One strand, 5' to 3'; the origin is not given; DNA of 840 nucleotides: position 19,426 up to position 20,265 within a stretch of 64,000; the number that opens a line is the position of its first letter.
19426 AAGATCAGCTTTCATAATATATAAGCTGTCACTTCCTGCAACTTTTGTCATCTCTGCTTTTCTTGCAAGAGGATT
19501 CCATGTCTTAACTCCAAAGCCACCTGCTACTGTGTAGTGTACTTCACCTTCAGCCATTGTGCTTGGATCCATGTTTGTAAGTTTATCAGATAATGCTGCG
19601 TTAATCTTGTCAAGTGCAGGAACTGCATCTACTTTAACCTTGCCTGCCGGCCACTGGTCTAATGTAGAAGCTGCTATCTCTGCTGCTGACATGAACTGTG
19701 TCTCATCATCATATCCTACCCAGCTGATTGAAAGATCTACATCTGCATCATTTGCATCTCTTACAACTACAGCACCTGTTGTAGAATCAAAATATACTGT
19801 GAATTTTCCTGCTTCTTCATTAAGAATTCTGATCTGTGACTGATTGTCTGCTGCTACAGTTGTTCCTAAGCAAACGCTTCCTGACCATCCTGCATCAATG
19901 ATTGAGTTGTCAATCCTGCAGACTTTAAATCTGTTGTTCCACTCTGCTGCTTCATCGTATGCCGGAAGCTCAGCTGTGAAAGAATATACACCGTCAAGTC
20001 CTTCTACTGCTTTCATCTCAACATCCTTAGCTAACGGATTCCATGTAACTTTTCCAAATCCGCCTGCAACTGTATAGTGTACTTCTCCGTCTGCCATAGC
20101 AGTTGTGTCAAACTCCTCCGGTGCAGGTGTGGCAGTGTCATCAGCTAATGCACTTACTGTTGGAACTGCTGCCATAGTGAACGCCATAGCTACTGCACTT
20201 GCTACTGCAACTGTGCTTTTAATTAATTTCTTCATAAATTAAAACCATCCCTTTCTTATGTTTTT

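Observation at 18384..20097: Uncharacterised ~130-aa Trp/Cys-containing domain (domain X) present in five copies, three as near-identical 570-bp tandem repeats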

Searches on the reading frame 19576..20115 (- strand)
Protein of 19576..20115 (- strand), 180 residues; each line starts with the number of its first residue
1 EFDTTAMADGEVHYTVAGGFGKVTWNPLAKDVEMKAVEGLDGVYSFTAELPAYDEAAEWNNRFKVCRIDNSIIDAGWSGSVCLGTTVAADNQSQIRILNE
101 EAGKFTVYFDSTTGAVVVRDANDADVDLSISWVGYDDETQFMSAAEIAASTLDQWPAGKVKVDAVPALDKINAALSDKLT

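Call 10: find_homologous_proteins(query=window:19576-20115:-, max_evalue=0.001)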
Query seq(180 aa) (180 aa): 2 proteins with E <= 0.001 among 113 candidates.
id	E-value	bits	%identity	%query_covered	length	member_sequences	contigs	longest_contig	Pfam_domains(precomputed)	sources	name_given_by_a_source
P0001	9.9e-93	327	82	100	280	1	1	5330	-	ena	-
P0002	4.0e-36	143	48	81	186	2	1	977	-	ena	-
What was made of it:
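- Tried and rejected: A single unit found only 2 proteins (call 10).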

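Call 16: search_solved_structures(query=A1, max_evalue=10, show_alignments=3)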
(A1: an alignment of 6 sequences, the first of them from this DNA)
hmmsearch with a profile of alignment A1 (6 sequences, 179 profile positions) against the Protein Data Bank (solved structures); distinct sequences matched with E-value up to 10: 1.
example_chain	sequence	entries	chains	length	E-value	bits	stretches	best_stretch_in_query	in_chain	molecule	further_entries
9nrx_X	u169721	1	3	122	0.78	12.7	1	96-135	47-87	Single domain antibody (nanobody) V2B3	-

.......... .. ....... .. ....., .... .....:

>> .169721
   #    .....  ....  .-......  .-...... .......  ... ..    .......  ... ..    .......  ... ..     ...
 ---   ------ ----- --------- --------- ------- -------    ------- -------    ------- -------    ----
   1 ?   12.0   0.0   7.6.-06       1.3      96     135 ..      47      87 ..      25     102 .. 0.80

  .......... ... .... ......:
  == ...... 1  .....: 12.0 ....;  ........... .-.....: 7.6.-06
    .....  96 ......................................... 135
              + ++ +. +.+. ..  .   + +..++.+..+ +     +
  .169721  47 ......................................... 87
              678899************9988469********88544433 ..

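Call 17: find_encoding_contigs(protein=P0001, flank=6000)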
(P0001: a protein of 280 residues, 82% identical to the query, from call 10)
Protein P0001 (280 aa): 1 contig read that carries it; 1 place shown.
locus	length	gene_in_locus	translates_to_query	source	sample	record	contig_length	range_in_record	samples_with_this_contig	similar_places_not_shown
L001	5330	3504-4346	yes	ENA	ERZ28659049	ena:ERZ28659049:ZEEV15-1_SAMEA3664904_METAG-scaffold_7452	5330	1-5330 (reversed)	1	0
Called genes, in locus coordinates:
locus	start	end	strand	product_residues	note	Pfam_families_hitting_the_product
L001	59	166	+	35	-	-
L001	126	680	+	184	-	-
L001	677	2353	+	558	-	PF00128:Alpha-amylase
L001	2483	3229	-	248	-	-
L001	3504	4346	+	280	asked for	-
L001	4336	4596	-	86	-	-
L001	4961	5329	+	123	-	?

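Call 21: search_protein_families(library=pfam, proteins=[window:19576-20115:-], max_evalue=10)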
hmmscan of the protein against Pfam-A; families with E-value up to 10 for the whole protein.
seq(180 aa): 2 families
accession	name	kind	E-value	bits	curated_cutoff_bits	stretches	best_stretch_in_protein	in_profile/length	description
PF22058.2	X25_BaPul_like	-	0.014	15.9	27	1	24-52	17-43/87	Pullulanase X25 domain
PF03958.22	Secretin_N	-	0.12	13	28.2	1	95-132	18-59/69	Bacterial type II/III secretion system short domain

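Call 23: search_protein_representatives(alignment_id=A1)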
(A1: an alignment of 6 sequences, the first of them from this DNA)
Query: 6 sequences, 179 profile positions. Proteins with E-value up to 0.001 (for the whole library): 54; up to 1e-10: 41; up to 1e-30: 19. The best 54 are listed.
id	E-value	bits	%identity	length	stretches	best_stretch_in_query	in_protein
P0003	1.1e-285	953.8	-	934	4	2-178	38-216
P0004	1.2e-222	748.5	-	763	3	2-179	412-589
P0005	7.2e-178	602.6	-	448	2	1-179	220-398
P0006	7.6e-152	517.8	-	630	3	3-178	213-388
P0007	8.2e-126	433.0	-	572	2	9-179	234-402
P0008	4.9e-119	410.9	-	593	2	1-178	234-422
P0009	1.6e-87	308.3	-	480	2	3-178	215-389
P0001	3.5e-84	297.4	-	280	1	1-179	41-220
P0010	3.4e-83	294.1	-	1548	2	6-178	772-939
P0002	3.1e-65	235.6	-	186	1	2-148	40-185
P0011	7.3e-62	224.6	-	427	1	2-179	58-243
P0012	4.7e-56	205.7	-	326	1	11-178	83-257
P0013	1.6e-46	174.7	-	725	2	7-178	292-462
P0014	9.4e-45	168.9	-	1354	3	11-179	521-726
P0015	1.4e-43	165.0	-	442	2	2-178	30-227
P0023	1.6e-23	99.7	-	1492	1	2-178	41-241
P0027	1.6e-18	83.4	-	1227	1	12-178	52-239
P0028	3.6e-17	79.0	-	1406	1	6-177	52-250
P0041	9.3e-12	61.4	-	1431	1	6-161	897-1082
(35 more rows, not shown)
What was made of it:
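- Tried and rejected: The exhaustive profile search was needed to find the family (call 23).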

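Call 24: search_protein_families(library=pfam, proteins=[P0010, P0014, P0023, P0027, P0028, P0041, P0003], max_evalue=0.001)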
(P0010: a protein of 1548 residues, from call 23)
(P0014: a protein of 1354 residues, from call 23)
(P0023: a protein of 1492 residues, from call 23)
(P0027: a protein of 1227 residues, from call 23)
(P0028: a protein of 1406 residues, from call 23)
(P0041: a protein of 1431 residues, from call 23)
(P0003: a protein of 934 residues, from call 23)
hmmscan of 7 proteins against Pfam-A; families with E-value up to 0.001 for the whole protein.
P0010 (1548 aa): 4 families
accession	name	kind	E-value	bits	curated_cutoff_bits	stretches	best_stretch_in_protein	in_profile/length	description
PF13306.12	LRR_5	-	5.4e-74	246.6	27.7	4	478-601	2-123/127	BspA type Leucine rich repeat region (6 copies)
PF00404.24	Dockerin_1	-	5.3e-11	43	22.9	1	1486-1538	1-55/57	Dockerin type I domain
PF16738.10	CBM26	-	2.3e-06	28.1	28.1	0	1185-1224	30-65/70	Starch-binding module 26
PF13855.12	LRR_8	-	8.4e-05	22.7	27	0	184-224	14-55/61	Leucine rich repeat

P0014 (1354 aa): 2 families
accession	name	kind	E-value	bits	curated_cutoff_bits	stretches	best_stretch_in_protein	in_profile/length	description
PF07538.16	ChW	-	4.5e-89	292.4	22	6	1208-1242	1-35/35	Clostridial hydrophobic W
PF02368.24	Big_2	-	1.3e-05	25.5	22.8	1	949-1013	5-69/79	Bacterial Ig-like domain (group 2)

P0023 (1492 aa): 5 families
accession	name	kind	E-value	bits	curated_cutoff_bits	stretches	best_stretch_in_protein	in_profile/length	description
PF13306.12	LRR_5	-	7.1e-114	375.5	27.7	4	288-414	1-126/127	BspA type Leucine rich repeat region (6 copies)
PF13855.12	LRR_8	-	3.3e-17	62.4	27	0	437-486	2-53/61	Leucine rich repeat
PF09479.16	Flg_new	-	5.8e-17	62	27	1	782-848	1-65/65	Listeria-Bacteroides repeat domain (List_Bact_rpt)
PF00041.27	fn3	-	8.7e-10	39.1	25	1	1406-1474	9-73/84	Fibronectin type III domain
PF25788.1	Ig_Rha78A_N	-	0.00021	22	27.4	0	1425-1475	36-89/105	Rha78A-like, N-terminal immunoglobulin domain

P0027 (1227 aa): 5 families
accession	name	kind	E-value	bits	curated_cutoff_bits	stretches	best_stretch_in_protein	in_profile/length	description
PF19085.6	Choline_bind_2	-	2.3e-40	137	27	3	1106-1144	1-38/38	Choline-binding repeat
PF19127.6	Choline_bind_3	-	2.5e-10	40.6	27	2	992-1033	4-47/47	Choline-binding repeat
PF07921.17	Fibritin_C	-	6.5e-06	26.7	21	0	1101-1147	43-90/93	Fibritin C-terminal region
PF13927.12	Ig_3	-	1e-05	26.4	30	0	508-579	4-77/78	Immunoglobulin domain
PF01473.26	Choline_bind_1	-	0.00037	21.1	20.5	0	1010-1028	1-19/19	Putative cell wall binding repeat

P0028 (1406 aa): 3 families
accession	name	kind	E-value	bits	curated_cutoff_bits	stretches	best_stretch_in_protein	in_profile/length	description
PF13306.12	LRR_5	-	2.2e-149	490.2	27.7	6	313-441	1-126/127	BspA type Leucine rich repeat region (6 copies)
PF13855.12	LRR_8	-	1.1e-20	73.5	27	0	557-604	11-59/61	Leucine rich repeat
PF13927.12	Ig_3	-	0.00058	20.8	30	0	1123-1164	6-48/78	Immunoglobulin domain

P0041 (1431 aa): 3 families
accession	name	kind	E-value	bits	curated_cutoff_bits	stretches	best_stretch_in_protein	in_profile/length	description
PF07538.16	ChW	-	3.6e-85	279.9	22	6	1175-1210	1-35/35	Clostridial hydrophobic W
PF00128.31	Alpha-amylase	-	7.4e-14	52.3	22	2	528-765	157-401/446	Alpha amylase, catalytic domain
PF02922.24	CBM_48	-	1.6e-11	44.8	22.4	1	243-329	2-83/83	Carbohydrate-binding module 48 (Isoamylase N-terminal domain)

P0003 (934 aa): 3 families
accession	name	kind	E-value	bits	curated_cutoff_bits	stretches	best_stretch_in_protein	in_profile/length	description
PF22058.2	X25_BaPul_like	-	1.9e-15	57.1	27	1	421-448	16-43/87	Pullulanase X25 domain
PF02368.24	Big_2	-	4.1e-11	43.1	22.8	1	789-846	18-79/79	Bacterial Ig-like domain (group 2)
PF03958.22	Secretin_N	-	1.1e-06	29.1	28.2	0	316-344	26-54/69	Bacterial type II/III secretion system short domain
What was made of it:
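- Fusions to GH13+CBM48 and to CBM26 exist (call 24).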

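Call 33: find_related_loci(query=A3, collection=genome_contigs, flank=10000)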
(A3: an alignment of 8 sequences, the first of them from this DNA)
Query A3 (180 aa) in genome_contigs; peptide patterns used: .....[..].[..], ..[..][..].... (x = any residue, [..] = any of these).
134 stretches matched a pattern; 1 encode a relative of the query (tblastn E <= 1e-3); 1 distinct loci.
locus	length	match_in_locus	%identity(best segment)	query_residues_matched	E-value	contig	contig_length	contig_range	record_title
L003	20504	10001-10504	64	11-180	3e-69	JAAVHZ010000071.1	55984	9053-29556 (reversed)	MAG: Lachnospiraceae bacterium isolate Mgla_MAG_3-bin_26 c_000000136790, whole genome shotgun sequence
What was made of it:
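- Tried and rejected: The closer alignment A3 found one locus (call 33).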

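Call 36: predict_structure(alignment_id=A2)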
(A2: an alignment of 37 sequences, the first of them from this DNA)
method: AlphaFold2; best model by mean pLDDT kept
length: 180 residues; sequences in the alignment: 37
mean_pLDDT: 97.1   pTM: 0.92
mean pLDDT of the five models: 97.1, 97.0, 96.3, 95.5, 94.4
residues with pLDDT >= 90: 174; 70-90: 6; 50-70: 0; < 50: 0
segments of 3 or more residues with pLDDT < 50: none
pLDDT, mean of each block of 10 residues (from residue 1): 97 98 95 98 98 97 98 97 98 98 99 99 98 92 98 93 97 98
secondary structure, 60 per line:
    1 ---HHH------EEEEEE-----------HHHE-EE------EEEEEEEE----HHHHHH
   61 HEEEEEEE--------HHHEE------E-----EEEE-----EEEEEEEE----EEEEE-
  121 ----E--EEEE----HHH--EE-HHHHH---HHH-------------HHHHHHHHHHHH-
elements in order: E13-18 E43-50 H55-61 E62-68 E94-97 E103-110 E115-119 E128-131 H144-148 H168-179
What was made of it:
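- On X25 module: The model has pLDDT 97.1 (call 36).
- On Sca5 X25-2 / Sas20d2 bilobed clamshell domain: The units are separated by a ~55-aa helical tail (call 36).
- The single-unit model has pLDDT 97.1 and pTM 0.92 (call 36).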

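Call 38: search_protein_families(library=pfam, proteins=[L003:484-3516:+, L003:3543-5789:+, L003:5873-6511:+, L003:6535-8187:+, L003:9299-11017:+, L003:11336-12484:+, L003:12596-13552:+, L003:13850-14560:+, L003:14740-15645:+, L003:15793-16698:+], max_evalue=0.001)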
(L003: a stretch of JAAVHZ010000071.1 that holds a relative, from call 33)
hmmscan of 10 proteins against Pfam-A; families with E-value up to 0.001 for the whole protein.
L003:484-3516:+ (1010 aa): 6 families
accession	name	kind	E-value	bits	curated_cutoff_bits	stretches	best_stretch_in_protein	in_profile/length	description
PF13086.12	AAA_11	-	9.9e-32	111.2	27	1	327-642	2-255/257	AAA domain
PF13087.12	AAA_12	-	9.8e-25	87.7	27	1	670-837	7-194/195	AAA domain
PF13245.12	AAA_19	-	3.1e-09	37.6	25.1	0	331-376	1-48/134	AAA domain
PF10881.14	DUF2726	-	1.4e-08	35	24.7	1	931-1001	55-122/126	Protein of unknown function (DUF2726)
PF01443.25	Viral_helicase1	-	1.2e-06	28.9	21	0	601-834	59-227/228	Viral superfamily 1 RNA helicase core domain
PF13604.12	AAA_30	-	8.1e-06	26.1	27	0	328-358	3-35/191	AAA domain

L003:3543-5789:+ (748 aa): 6 families
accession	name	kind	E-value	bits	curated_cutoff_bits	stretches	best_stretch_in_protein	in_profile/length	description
PF00270.35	DEAD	-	3.6e-30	105.3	26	1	18-181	2-166/167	DEAD/DEAH box helicase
PF00271.37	Helicase_C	-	5.7e-30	104.2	23.5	1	214-322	2-110/110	Helicase conserved C-terminal domain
PF09382.16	RQC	-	3.5e-27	94.9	23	1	407-518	2-113/114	RQC domain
PF00570.28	HRDC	-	4.4e-21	75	23.8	1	537-602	3-68/68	HRDC domain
PF16124.10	RecQ_Zn_bind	-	1.3e-14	55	25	1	333-404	1-66/66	RecQ zinc-binding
PF04851.21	ResIII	-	3e-06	27.7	22.5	1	17-175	5-162/164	Type III restriction enzyme, res subunit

L003:5873-6511:+ (212 aa): 5 families
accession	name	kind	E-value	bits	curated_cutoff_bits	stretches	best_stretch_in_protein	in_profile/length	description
PF13419.12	HAD_2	-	2.4e-25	90.1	23.8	1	10-187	1-177/178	Haloacid dehalogenase-like hydrolase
PF00702.32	Hydrolase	-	1.7e-15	58.4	26.4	1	7-182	1-191/191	haloacid dehalogenase-like hydrolase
PF12710.13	HAD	-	2.7e-08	34.9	27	1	10-174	1-184/189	haloacid dehalogenase-like hydrolase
PF03031.24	NIF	-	6.7e-05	23.1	21.8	0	97-184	41-130/160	NLI interacting factor-like phosphatase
PF06888.18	Put_Phosphatase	-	0.00093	19.1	27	0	97-138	74-118/234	Putative Phosphatase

L003:6535-8187:+ (550 aa): 1 family
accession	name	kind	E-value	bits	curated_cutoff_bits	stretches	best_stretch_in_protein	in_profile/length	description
PF00128.31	Alpha-amylase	-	3.3e-73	247.9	22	1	58-467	2-443/446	Alpha amylase, catalytic domain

L003:9299-11017:+ (572 aa): 2 families
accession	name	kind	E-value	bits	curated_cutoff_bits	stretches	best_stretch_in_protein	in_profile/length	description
PF02368.24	Big_2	-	1.6e-07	31.6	22.8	1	415-483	10-78/79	Bacterial Ig-like domain (group 2)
PF22058.2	X25_BaPul_like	-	0.0008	19.9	27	0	247-275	16-43/87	Pullulanase X25 domain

L003:11336-12484:+ (382 aa): 4 families
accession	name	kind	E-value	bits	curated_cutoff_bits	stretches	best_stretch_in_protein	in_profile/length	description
PF16738.10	CBM26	-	1.6e-09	38.2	28.1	1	65-114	16-59/70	Starch-binding module 26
PF21910.2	GH85_C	-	3.1e-06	28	27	0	210-276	18-83/95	GH85 endohexosaminidases, C-terminal domain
PF00041.27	fn3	-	5.3e-06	27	25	1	199-283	4-81/84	Fibronectin type III domain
PF25788.1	Ig_Rha78A_N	-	0.00064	20.4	27.4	0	321-365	47-92/105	Rha78A-like, N-terminal immunoglobulin domain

L003:12596-13552:+ (318 aa): 0 families

L003:13850-14560:+ (236 aa): 1 family
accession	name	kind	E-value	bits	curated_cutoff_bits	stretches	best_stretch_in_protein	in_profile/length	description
PF16738.10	CBM26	-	1.4e-06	28.8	28.1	1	70-110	25-60/70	Starch-binding module 26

L003:14740-15645:+ (301 aa): 0 families

L003:15793-16698:+ (301 aa): 2 families
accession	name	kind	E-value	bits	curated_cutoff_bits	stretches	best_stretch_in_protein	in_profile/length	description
PF00781.29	DAGK_cat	-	8.8e-32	109.8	23.6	1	6-127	1-123/125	Diacylglycerol kinase catalytic domain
PF19279.4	YegS_C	-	2.8e-10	40.6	27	1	152-279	16-142/158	YegS C-terminal NAD kinase beta sandwich-like domain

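Call 40: search_solved_structures(query=A2, max_evalue=10, show_alignments=5)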
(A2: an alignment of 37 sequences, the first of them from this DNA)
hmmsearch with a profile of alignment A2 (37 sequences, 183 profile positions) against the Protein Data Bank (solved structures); distinct sequences matched with E-value up to 10: 7.
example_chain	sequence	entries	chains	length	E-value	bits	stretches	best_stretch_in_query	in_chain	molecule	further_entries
5ezu_A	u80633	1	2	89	0.16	15.2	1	93-145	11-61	Protein A46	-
1tfk_A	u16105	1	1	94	0.39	13.9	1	98-122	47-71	Colicin D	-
1tfo_A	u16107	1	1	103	0.43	13.7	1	99-122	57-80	Colicin D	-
7n27_A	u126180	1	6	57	0.44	13.7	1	118-155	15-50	Isoform 2 of Chromodomain Y-like protein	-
1v74_A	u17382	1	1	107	0.47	13.6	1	99-122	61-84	Colicin D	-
2dnt_A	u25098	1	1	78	0.57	13.4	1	118-159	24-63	Chromodomain protein, Y chromosome-like, isoform b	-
4hcx_A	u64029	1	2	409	0.84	12.8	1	71-117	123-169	Isocitrate dehydrogenase [NADP]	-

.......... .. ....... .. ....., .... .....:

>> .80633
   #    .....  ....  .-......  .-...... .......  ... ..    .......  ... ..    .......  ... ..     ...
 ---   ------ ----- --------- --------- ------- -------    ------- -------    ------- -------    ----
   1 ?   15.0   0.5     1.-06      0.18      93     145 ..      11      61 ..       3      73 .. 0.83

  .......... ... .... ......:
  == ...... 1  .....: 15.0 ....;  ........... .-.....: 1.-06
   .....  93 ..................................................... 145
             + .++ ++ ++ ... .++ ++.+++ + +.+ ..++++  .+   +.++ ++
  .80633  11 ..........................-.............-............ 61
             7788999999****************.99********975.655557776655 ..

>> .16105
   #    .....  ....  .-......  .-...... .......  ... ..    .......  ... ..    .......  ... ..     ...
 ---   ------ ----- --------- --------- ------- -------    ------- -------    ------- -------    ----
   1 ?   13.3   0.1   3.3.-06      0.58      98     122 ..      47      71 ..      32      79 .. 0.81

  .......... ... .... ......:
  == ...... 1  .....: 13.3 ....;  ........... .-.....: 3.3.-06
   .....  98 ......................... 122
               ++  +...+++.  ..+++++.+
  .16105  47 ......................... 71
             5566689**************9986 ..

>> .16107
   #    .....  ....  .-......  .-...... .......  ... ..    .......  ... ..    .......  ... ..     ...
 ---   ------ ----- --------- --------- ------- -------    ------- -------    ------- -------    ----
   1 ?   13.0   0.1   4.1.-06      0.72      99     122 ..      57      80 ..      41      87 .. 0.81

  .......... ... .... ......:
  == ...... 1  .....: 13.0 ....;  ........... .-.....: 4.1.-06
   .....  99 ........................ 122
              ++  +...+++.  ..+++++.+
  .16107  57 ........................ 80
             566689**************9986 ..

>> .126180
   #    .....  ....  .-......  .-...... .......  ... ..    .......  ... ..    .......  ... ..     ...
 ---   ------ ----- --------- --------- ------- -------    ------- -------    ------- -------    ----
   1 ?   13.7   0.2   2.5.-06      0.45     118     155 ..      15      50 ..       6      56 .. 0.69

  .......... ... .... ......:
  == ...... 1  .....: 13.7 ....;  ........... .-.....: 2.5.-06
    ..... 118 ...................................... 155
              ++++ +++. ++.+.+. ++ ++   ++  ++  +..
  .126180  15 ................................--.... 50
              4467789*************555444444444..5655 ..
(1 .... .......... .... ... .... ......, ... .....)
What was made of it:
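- On X25 module: Plain HMM searches of PDB sequences found nothing (calls 16, 40).
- Closest known: SusE and SusF starch-binding lipoproteins of Bacteroides thetaiotaomicron. Different: Sequence similarity is not detectable by HMM (call 40).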

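Call 45: fold_search(model_id=the predicted structure, library=pdb)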
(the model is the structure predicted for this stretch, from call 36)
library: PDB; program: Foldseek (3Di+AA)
matches with E <= 10: 328; with E <= 0.001: 0
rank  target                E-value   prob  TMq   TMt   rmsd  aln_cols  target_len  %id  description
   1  7rpy_A                1.1e-02  1.00  0.44  0.34   4.1       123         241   22  X25-2 domain of Sca5 from Ruminococcus bromii (released 2022-04-13)
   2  3cu9                  1.5e-01  0.06  0.15  0.11  13.0       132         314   14  High resolution crystal structure of 1,5-alpha-L-arabinanase from Geobacillus Stearothermophilus (released 2009-04-21)
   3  6a8h_A                1.9e-01  0.05  0.15  0.11  11.5       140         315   14  Crystal structure of endo-arabinanase ABN-TS D27A mutant in complex with arabinotriose (released 2018-12-19)
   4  1gyd                  1.9e-01  0.04  0.16  0.12  13.4       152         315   10  Structure of Cellvibrio cellulosa alpha-L-arabinanase (released 2002-08-23)
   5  6a8i_A                2.2e-01  0.06  0.17  0.12  12.7       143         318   16  Crystal structure of endo-arabinanase ABN-TS D147N mutant in complex with arabinohexaose (released 2018-12-19)
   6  3d5y                  2.2e-01  0.04  0.15  0.11  13.0       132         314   14  High resolution crystal structure of 1,5-alpha-arabinanase catalytic mutant (AbnBE201A) (released 2009-04-21)
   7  1gyh_D                3.0e-01  0.05  0.17  0.12  13.6       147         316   10  Structure of D158A Cellvibrio cellulosa alpha-L-arabinanase mutant (released 2002-08-23)
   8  9ivd_B                3.8e-01  0.04  0.15  0.10  11.7       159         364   12  Cryo-EM structure of CyclinD1 bound AMBRA1-DDB1 (released 2025-04-23)
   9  6d2c_A                3.8e-01  0.02  0.12  0.08  18.3       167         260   11  Structure of Ulvan lyase from Nonlaben Ulvanivorans- NLR48 (released 2018-06-06)
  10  6sg9_FK               4.0e-01  0.04  0.17  0.15  15.9       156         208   14  Head domain of the mt-SSU assemblosome from Trypanosoma brucei (released 2019-09-18)
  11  9cu4_A                4.0e-01  0.01  0.09  0.04  25.1       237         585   15  KSHV glycoprotein B ectodomain, postfusion form (released 2025-01-08)
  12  1gyh_A                5.1e-01  0.02  0.15  0.11  13.1       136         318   11  Structure of D158A Cellvibrio cellulosa alpha-L-arabinanase mutant (released 2002-08-23)
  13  6yw5_QQ               5.4e-01  0.03  0.13  0.15  15.9       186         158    9  The structure of the small subunit of the mitoribosome from Neurospora crassa (released 2020-11-11)
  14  6zqd_UQ               5.4e-01  0.03  0.16  0.06  14.5       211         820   10  Cryo-EM structure of the 90S pre-ribosome from Saccharomyces cerevisiae, state Post-A1 (released 2020-09-23)
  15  3d60                  5.8e-01  0.03  0.16  0.11  12.6       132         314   12  Crystal Structure Analysis of 1,5-alpha-arabinanase catalytic mutant (D27A) (released 2009-04-21)
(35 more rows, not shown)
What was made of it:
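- On X25 module: Foldseek ranks 7rpy first (call 45).
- Foldseek also ranks 7rpy_A first (E 0.011, probability 1.00; call 45).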

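Call 54: search_protein_families(library=pfam, alignment_id=A4, max_evalue=0.001)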
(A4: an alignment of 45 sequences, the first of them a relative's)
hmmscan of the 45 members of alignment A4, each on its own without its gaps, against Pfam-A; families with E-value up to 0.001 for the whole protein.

A. member 1, P0003 (934 aa): 3 families
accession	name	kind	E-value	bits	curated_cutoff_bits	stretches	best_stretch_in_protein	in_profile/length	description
PF22058.2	X25_BaPul_like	-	1.9e-15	57.1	27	1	421-448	16-43/87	Pullulanase X25 domain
PF02368.24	Big_2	-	4.1e-11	43.1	22.8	1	789-846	18-79/79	Bacterial Ig-like domain (group 2)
PF03958.22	Secretin_N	-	1.1e-06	29.1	28.2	0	316-344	26-54/69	Bacterial type II/III secretion system short domain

B. families by the number of members that match (of 45 scanned): 33 families (the first 25 are shown)
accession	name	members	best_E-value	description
PF22058.2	X25_BaPul_like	8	1.9e-15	Pullulanase X25 domain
PF13306.12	LRR_5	6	2.2e-149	BspA type Leucine rich repeat region (6 copies)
PF02368.24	Big_2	6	3e-14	Bacterial Ig-like domain (group 2)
PF13855.12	LRR_8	4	1.1e-20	Leucine rich repeat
PF07538.16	ChW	2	4.5e-89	Clostridial hydrophobic W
PF00404.24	Dockerin_1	2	6e-15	Dockerin type I domain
PF00041.27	fn3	2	4.7e-11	Fibronectin type III domain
PF03958.22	Secretin_N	2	1.1e-06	Bacterial type II/III secretion system short domain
PF16738.10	CBM26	2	2.3e-06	Starch-binding module 26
PF13927.12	Ig_3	2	1e-05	Immunoglobulin domain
PF14283.11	CD1107-like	2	4.8e-05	Mobile element protein CD1107-like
PF22359.2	Big-like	2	7.5e-05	Bacterial Ig-like domain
PF19085.6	Choline_bind_2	1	2.3e-40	Choline-binding repeat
PF14903.11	WG_beta_rep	1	2e-19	WG containing repeat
PF09479.16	Flg_new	1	5.8e-17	Listeria-Bacteroides repeat domain (List_Bact_rpt)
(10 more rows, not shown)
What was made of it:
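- On X25 module (Pfam PF22058 X25_BaPul_like): Eight of 45 family representatives hit at E <= 1e-3 (calls 24, 54).
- Closest known: Pfam PF22058 X25_BaPul_like / X25 domain of Bacillus acidopullulyticus pullulanase. Same: It exceeds its whole-sequence cut-off in the 4-unit homologue P0003 (57 bits) and is hit in 8 of 45 family representatives (calls 24, 54).
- Pfam X25_BaPul_like is the family hit most often among 45 homologues (8 members, best 57 bits at E 1.9e-15 in the 4-unit P0003; call 54). Family members are fused to GH13+CBM48 (P0041), to CBM26+dockerin (P0010), and to wall-binding modules such as ChW, choline-binding repeats and LRR_5 (calls 24, 54). Two family members carry dockerins (call 54).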
